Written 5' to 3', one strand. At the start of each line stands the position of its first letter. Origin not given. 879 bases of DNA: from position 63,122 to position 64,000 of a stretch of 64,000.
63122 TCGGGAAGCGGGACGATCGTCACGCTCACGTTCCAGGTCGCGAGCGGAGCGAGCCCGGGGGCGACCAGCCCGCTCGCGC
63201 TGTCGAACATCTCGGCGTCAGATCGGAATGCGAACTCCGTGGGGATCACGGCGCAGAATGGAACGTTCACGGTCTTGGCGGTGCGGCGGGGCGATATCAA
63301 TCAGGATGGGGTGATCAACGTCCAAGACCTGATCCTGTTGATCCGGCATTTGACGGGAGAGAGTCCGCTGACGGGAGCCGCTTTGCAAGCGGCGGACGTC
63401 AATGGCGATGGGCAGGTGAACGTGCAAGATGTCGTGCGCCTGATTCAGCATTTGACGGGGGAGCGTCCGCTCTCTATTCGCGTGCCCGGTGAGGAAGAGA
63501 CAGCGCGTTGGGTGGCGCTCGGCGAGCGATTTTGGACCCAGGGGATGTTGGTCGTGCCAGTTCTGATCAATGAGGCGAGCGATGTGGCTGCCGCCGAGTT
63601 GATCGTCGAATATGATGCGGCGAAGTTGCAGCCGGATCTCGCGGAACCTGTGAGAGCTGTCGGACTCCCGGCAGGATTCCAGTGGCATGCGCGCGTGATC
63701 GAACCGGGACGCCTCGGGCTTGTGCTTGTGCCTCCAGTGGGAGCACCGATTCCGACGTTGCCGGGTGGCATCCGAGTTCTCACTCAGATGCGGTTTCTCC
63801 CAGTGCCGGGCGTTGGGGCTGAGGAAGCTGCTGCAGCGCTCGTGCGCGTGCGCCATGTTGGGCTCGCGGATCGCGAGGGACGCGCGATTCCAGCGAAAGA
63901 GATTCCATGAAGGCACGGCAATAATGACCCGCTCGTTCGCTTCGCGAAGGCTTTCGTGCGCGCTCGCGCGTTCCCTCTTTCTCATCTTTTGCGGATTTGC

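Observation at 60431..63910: Self-contained cohesin-dockerin scaffold fused to a secreted HExxH metalloprotease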

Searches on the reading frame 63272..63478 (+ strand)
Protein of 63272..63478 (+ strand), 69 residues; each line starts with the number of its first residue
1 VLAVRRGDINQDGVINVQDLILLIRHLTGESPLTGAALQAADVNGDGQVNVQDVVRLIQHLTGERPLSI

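Call 24: find_homologous_proteins(query=window:63272-63478:+, max_evalue=0.001)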
Query seq(69 aa) (69 aa): 1 proteins with E <= 0.001 among 13 candidates.
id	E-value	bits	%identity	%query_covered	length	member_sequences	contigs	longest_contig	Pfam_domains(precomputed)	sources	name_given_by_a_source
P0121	2.4e-15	74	64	88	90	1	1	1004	PF00404.25,PF13202.13,PF00036.39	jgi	jgi:hypothetical protein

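Call 27: search_solved_structures(query=window:63272-63478:+, max_evalue=1, show_alignments=3)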
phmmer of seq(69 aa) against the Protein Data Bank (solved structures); distinct sequences matched with E-value up to 1: 262 (the best 60 are shown).
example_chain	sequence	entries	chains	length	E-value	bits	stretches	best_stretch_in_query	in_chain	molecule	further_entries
8x39_A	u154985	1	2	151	1.2e-14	57.1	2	6-64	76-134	Serine protease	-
8x3a_A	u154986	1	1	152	1.2e-14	57.1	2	6-64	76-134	Serine protease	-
6kg9_A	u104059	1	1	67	7.1e-10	42.1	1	7-62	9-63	And cellulose-binding endoglucanase family 9 CelL ortholog dockerin domain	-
6kge_D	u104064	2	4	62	1.2e-09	41.3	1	7-62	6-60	And cellulose-binding endoglucanase family 9 CelL ortholog dockerin domain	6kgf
6kgc_B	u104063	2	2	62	1.2e-09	41.3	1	7-62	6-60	And cellulose-binding endoglucanase family 9 CelL ortholog dockerin domain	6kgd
3ul4_B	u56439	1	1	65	3.7e-07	33.6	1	3-63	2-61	Cellulosome enzyme, dockerin type I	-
4fl4_A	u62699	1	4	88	8.1e-07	32.5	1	6-61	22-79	Glycoside hydrolase family 9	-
2ccl_B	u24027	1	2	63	1.1e-06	32.1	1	5-61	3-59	ENDO-1,4-BETA-XYLANASE Y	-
2y3n_B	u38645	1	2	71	1.7e-06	31.5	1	5-61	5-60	CELLULOSOMAL FAMILY-48 PROCESSIVE GLYCOSIDE HYDROLASE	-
1ohz_B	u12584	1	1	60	3.6e-06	30.4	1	7-61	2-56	ENDO-1,4-BETA-XYLANASE Y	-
4cj0_A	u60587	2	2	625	1.5e-05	28.4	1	5-61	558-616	ENDOGLUCANASE D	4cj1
1clc_A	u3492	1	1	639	1.6e-05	28.4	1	5-61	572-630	ENDOGLUCANASE CELD; EC: 3.2.1.4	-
3ox5_A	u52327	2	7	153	3.8e-05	27.2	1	4-58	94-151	Calcium-binding protein 1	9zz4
3ox6_A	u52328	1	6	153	4.7e-05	26.9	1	4-58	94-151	Calcium-binding protein 1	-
2lan_A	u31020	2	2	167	5.8e-05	26.6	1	4-58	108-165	Calcium-binding protein 1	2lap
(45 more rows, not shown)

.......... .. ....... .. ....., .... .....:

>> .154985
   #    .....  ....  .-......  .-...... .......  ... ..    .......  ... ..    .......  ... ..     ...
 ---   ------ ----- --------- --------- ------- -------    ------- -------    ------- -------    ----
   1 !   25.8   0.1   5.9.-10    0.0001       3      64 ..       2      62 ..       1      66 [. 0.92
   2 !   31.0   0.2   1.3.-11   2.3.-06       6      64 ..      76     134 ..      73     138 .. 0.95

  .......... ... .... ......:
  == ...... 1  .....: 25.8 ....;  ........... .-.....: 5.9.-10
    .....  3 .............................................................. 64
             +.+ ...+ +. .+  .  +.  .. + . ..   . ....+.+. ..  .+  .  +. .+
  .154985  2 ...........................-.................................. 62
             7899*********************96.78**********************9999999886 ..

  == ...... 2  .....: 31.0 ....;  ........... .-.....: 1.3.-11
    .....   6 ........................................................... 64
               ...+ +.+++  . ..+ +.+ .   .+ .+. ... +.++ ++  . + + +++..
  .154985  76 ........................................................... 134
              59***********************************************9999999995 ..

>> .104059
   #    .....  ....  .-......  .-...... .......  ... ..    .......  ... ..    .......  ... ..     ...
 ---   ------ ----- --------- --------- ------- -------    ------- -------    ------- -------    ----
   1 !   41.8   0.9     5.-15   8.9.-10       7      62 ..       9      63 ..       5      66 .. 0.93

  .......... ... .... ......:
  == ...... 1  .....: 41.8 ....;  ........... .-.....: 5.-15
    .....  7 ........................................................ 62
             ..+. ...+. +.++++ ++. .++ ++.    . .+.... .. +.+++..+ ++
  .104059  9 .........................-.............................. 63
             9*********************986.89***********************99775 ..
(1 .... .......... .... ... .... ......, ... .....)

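Call 47: find_related_loci(query=A4, collection=genome_contigs, flank=6000)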
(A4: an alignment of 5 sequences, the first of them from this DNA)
Query A4 (63 aa) in genome_contigs; peptide patterns used: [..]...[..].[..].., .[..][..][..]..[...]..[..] (x = any residue, [..] = any of these).
137 stretches matched a pattern; 72 encode a relative of the query (tblastn E <= 1e-3); 72 distinct loci.
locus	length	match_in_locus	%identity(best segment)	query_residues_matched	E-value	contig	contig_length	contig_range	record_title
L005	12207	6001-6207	98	1-63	2e-38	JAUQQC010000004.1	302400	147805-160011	MAG: Acidobacteriota bacterium isolate JZ-3.bins.73.201901 NODE_11_length_302400_cov_52.640921, whole genome shotgun seq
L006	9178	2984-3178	98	1-63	1e-37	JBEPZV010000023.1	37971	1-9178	MAG: bacterium isolate 03V1_S199.semibin_refined.036 NODE_755_length_37971_cov_10.317118, whole genome shotgun sequence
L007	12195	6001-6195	97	1-63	2e-37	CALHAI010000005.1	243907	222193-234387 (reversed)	MAG: uncultured Blastocatellia bacterium isolate H1_Bin_METABAT__179_1_1 genome assembly, contig: c_000000052173_partial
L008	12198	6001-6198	95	1-63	5e-37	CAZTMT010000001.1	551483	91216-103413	MAG TPA_asm: uncultured Clostridia bacterium isolate binchicken_co30_143 genome assembly, contig: NODE_8_length_551483_c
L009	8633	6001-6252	79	1-63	3e-29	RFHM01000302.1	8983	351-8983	MAG: Acidobacteria bacterium isolate J050 k99_766737, whole genome shotgun sequence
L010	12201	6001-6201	74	1-63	1e-24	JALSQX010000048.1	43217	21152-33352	MAG: Blastocatellia bacterium isolate 356-308_maxbin2_scaf2bin.121 356-308_scaffold_456_c1, whole genome shotgun sequenc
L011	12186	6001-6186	47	1-63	4e-12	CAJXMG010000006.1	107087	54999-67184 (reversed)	TPA_asm: uncultured bacterium isolate SRR4030075_bin.46_MetaBAT_v2.12.1_MAG genome assembly, contig: NODE_23_length_1070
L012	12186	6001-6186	45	1-63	7e-12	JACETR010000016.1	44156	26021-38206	MAG: Planctomycetota bacterium isolate MCMED-G47 Planctomycetes-MCMED-G47-C16, whole genome shotgun sequence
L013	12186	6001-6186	45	1-63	7e-12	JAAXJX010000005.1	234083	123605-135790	MAG: Planctomycetia bacterium isolate SW42618_bin_2 NODE_1_length_234083_cov_18.740625, whole genome shotgun sequence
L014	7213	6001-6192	50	2-63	7e-12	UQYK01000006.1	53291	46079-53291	uncultured Ruminococcus sp. isolate UMGS761 genome assembly, contig: NODE_515_length_53291_cov_8.030374, whole genome sh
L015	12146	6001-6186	45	1-63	6e-12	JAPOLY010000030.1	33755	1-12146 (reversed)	MAG: bacterium isolate bin129 k141_2487944_length_33755_cov_47.4438, whole genome shotgun sequence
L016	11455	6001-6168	44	1-57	1e-11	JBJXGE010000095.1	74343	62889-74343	MAG: Planctomycetota bacterium isolate F1F2.bin.342 k127_1014181, whole genome shotgun sequence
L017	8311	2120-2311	42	1-62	1e-11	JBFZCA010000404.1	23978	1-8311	MAG: Planctomycetota bacterium isolate PPR_0510 k121_2014880, whole genome shotgun sequence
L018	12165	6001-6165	40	1-57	2e-11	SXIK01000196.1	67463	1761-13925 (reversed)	MAG: Planctomycetia bacterium isolate F1-120-MAGs048 F1-120__c722834, whole genome shotgun sequence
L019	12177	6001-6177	42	1-59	3e-11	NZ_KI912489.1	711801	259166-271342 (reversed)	Ruminococcus flavefaciens ATCC 19208 L870DRAFT_scaffold00001.1, whole genome shotgun sequence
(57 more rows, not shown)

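Call 49: search_protein_families(library=pfam, proteins=[L009:1432-6663:+, L010:4741-6630:+], max_evalue=0.001)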
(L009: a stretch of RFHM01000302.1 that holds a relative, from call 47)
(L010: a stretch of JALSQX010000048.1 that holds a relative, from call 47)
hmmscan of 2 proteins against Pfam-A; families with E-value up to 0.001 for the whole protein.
L009:1432-6663:+ (1744 aa): 4 families
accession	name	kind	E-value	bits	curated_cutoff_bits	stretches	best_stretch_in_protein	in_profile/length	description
PF00963.24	Cohesin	-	7.2e-16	59.1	24.1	1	1399-1524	3-128/139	Cohesin domain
PF00082.27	Peptidase_S8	-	3.1e-15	56.7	21.8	1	513-789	52-273/288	Subtilase family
PF00404.24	Dockerin_1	-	3.2e-14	53.3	22.9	1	1540-1595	1-56/57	Dockerin type I domain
PF00036.39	EF-hand_1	-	9.6e-05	22.1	25.4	0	1538-1560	6-28/29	EF hand domain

L010:4741-6630:+ (630 aa): 1 family
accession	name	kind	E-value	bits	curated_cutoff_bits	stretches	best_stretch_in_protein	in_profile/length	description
PF00404.24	Dockerin_1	-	3.1e-14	53.3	22.9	1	429-483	2-56/57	Dockerin type I domain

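Call 93: find_related_loci(query=A4, collection=metagenome_contigs, flank=7000)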
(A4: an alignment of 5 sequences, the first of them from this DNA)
Query A4 (63 aa) in metagenome_contigs; peptide patterns used: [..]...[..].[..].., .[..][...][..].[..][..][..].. (x = any residue, [..] = any of these).
224 stretches matched a pattern; 123 encode a relative of the query (tblastn E <= 1e-3); the best 80 are kept; 80 distinct loci.
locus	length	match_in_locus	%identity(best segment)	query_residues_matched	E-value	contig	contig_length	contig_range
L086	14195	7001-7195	100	1-63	2e-38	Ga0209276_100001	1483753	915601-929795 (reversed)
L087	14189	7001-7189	100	1-63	2e-38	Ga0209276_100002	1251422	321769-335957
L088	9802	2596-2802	100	1-63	1e-38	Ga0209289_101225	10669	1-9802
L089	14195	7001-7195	98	1-63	6e-38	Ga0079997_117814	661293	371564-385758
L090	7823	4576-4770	98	1-63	6e-38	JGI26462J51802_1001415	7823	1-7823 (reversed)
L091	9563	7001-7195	98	1-63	9e-38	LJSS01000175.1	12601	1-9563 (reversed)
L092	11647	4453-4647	98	1-63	5e-38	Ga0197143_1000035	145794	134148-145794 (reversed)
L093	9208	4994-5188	97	1-63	3e-37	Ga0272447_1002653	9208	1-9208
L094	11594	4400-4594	97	1-63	2e-37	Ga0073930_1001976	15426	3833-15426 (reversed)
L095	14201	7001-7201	74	1-63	9e-25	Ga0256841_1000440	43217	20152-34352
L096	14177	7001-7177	56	1-63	1e-15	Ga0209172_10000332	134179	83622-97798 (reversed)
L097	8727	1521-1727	57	1-63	3e-14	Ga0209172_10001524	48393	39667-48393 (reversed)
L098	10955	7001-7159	55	3-55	1e-12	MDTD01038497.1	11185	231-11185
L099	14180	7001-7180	45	1-60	1e-12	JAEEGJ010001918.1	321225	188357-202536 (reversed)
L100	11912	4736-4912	47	1-59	4e-12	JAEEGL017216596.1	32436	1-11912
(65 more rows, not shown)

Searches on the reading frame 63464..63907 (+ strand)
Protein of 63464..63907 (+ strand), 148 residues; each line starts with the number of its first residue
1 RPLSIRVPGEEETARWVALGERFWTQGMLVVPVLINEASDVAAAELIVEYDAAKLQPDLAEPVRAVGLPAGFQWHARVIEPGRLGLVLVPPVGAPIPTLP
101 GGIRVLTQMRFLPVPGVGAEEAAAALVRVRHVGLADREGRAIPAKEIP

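Call 7: search_protein_families(library=pfam, proteins=[window:63464-63907:+], max_evalue=10)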
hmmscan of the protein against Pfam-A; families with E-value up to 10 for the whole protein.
seq(148 aa): 1 family
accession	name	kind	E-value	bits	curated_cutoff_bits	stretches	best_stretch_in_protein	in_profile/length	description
PF00963.24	Cohesin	-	0.011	16.4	24.1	1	30-58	17-47/139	Cohesin domain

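Call 18: search_solved_structures(query=A1, max_evalue=10)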
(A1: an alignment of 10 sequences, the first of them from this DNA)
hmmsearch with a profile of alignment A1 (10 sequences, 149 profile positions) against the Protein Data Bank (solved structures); distinct sequences matched with E-value up to 10: 4.
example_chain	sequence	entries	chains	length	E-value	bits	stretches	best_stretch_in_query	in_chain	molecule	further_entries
6kgc_A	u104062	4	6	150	0.22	14.8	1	28-122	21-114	Probably cellulosomal scaffolding protein, secreted cellulose-binding and cohesin domain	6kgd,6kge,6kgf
6kg8_A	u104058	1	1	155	0.22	14.7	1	28-122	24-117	Probably cellulosomal scaffolding protein, secreted cellulose-binding and cohesin domain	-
5nrm_A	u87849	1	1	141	1.7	11.8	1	29-88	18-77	Endoglucanase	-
5nrk_A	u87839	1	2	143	1.8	11.8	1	29-88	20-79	Endoglucanase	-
